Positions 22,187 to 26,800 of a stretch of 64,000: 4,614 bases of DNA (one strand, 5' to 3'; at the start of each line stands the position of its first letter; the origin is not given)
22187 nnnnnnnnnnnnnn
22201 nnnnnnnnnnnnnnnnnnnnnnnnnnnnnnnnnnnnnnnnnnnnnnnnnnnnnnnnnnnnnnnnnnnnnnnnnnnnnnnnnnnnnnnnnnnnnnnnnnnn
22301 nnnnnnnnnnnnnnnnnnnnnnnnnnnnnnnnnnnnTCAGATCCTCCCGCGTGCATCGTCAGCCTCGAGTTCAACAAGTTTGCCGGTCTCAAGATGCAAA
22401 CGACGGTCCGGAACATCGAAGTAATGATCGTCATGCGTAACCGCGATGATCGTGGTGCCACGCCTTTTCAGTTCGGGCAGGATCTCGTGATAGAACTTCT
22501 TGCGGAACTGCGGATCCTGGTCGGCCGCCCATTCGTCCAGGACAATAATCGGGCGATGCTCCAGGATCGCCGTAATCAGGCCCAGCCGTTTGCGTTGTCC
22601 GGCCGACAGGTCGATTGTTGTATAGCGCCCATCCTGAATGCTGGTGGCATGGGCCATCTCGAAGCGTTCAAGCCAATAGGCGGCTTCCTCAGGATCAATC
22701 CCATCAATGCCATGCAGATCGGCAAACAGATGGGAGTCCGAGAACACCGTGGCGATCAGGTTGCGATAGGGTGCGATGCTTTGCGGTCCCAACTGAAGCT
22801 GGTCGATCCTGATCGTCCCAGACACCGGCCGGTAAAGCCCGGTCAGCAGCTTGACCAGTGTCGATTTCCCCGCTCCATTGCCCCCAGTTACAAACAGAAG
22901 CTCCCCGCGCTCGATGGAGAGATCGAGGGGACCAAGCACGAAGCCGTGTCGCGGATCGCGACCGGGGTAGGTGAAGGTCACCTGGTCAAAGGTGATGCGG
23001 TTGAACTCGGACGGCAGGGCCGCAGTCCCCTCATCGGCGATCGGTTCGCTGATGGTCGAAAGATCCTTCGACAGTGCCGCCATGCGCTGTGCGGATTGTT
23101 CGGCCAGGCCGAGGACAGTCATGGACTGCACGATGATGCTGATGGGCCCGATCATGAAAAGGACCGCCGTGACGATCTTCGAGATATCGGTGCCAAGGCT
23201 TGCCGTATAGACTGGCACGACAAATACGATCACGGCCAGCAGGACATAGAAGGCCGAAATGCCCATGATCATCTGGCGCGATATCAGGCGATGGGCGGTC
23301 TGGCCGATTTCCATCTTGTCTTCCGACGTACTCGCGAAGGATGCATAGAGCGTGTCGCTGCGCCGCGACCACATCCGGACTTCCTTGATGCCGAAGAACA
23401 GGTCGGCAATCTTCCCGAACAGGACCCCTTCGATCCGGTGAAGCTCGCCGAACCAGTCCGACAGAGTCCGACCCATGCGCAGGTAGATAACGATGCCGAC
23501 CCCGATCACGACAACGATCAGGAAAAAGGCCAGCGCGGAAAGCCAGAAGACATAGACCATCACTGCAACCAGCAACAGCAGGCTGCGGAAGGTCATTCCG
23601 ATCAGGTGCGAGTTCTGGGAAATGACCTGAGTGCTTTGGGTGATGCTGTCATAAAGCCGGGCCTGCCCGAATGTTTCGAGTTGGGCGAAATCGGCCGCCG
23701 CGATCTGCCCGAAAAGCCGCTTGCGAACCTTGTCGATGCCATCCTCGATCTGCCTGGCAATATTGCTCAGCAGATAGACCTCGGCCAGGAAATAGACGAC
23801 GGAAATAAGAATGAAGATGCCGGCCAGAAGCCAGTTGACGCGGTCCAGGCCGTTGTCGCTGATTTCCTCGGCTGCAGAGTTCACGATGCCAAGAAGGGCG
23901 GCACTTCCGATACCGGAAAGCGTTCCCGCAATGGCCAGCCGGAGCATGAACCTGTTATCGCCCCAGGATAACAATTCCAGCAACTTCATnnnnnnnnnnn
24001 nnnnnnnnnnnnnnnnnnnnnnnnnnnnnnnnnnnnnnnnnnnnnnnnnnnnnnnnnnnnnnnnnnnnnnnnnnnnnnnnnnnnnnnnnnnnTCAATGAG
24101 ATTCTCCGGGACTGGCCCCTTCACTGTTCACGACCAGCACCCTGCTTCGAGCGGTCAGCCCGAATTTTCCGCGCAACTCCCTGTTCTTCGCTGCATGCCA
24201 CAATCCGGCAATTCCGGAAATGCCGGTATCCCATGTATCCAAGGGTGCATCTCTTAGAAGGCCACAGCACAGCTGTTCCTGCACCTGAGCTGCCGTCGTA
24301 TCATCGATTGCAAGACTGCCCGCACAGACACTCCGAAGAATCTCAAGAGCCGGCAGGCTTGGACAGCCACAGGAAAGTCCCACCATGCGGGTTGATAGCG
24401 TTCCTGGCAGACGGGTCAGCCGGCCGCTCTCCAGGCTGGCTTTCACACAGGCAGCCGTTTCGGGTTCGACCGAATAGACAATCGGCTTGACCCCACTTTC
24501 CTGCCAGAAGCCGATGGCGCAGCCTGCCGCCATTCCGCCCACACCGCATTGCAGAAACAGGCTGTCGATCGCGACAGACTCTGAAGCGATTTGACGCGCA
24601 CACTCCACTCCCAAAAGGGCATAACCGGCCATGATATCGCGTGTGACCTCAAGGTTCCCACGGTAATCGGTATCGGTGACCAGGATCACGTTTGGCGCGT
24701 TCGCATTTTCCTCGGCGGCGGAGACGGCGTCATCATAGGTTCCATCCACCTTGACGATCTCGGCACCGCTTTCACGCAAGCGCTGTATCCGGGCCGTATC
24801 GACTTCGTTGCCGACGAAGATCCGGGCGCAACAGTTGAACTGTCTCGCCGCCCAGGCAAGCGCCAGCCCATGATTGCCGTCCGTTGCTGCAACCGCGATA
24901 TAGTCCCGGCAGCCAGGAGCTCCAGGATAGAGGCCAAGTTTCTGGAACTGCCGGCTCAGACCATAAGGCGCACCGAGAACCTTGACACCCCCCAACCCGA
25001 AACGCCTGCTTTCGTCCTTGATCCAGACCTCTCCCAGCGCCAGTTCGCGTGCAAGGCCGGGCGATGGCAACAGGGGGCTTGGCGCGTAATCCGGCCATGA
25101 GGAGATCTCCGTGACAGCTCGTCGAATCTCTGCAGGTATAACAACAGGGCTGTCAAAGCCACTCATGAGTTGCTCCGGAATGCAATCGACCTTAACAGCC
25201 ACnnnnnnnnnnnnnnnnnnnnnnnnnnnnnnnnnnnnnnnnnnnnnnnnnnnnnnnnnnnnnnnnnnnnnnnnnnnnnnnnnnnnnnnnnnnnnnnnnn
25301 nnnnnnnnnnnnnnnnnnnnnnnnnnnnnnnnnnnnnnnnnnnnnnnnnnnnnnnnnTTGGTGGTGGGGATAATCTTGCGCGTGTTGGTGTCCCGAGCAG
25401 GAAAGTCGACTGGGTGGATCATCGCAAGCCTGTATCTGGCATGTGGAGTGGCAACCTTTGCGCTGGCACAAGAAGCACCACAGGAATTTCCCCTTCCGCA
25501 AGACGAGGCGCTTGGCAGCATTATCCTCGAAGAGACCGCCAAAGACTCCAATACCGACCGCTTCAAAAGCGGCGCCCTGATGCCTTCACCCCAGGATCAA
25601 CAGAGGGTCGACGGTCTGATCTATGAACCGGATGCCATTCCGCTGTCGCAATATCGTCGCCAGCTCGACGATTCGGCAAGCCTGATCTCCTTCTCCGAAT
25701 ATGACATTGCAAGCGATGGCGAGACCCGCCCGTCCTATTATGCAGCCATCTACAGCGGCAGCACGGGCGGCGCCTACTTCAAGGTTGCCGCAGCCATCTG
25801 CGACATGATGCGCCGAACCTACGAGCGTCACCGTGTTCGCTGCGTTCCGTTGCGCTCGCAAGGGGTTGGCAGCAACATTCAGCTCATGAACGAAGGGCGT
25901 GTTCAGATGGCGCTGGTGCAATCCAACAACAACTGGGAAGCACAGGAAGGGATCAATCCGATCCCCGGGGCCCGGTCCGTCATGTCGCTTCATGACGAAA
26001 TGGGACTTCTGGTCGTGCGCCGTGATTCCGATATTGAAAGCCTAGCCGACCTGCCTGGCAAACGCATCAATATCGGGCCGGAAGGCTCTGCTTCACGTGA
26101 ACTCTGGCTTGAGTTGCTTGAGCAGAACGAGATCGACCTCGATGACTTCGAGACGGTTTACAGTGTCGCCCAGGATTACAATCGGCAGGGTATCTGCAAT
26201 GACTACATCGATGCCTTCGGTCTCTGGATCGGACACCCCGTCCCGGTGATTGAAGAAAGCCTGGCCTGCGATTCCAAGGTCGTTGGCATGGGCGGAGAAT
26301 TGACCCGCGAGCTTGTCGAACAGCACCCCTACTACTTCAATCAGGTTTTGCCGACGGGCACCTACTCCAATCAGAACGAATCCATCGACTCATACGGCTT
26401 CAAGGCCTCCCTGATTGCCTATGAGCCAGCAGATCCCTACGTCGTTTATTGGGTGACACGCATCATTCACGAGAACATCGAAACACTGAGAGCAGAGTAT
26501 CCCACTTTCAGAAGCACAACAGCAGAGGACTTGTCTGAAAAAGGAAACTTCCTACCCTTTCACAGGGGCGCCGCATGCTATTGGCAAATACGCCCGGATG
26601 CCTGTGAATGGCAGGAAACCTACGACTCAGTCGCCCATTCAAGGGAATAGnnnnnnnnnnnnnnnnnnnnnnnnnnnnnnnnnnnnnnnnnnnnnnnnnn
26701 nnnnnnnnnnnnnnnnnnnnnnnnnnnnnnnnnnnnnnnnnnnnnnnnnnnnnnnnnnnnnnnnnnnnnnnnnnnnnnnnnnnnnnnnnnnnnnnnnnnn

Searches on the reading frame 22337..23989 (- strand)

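Call 6: search_protein_families(library=pfam, proteins=[window:22337-23989:-], max_evalue=0.001)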
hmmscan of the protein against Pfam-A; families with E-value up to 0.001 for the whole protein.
window:22337-23989:- (550 aa): 3 families
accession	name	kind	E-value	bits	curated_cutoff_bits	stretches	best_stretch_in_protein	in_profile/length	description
PF00005.33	ABC_tran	-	4e-26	92.7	25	1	354-488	3-136/137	ABC transporter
PF13304.12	AAA_21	-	2.1e-08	35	27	1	460-521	237-300/304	AAA domain, putative AbiEii toxin, Type IV TA system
PF13191.12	AAA_16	-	1.4e-07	32.6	32.6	1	343-497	4-153/167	AAA ATPase domain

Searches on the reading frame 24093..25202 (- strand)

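Call 6: search_protein_families(library=pfam, proteins=[window:24093-25202:-], max_evalue=0.001)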
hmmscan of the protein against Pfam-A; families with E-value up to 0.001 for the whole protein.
window:24093-25202:- (369 aa): 1 family
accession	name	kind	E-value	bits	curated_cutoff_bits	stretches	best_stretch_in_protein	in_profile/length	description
PF00291.31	PALP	-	2e-45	155.8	35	1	38-346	4-286/295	Pyridoxal-phosphate dependent enzyme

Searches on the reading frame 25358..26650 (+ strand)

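Call 6: search_protein_families(library=pfam, proteins=[window:25358-26650:+], max_evalue=0.001)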
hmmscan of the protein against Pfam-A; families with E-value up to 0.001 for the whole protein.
window:25358-26650:+ (430 aa): 3 families
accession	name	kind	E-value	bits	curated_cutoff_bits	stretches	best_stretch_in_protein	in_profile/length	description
PF16868.10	NMT1_3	-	8.3e-48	163.9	27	1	132-409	2-285/289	NMT1-like family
PF12974.12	Phosphonate-bd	-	3e-11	43.6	27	1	173-287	42-160/242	ABC transporter, phosphonate, periplasmic substrate-binding protein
PF09084.16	NMT1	-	8.7e-08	32.8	20.5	1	171-287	32-144/216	NMT1/THI5 like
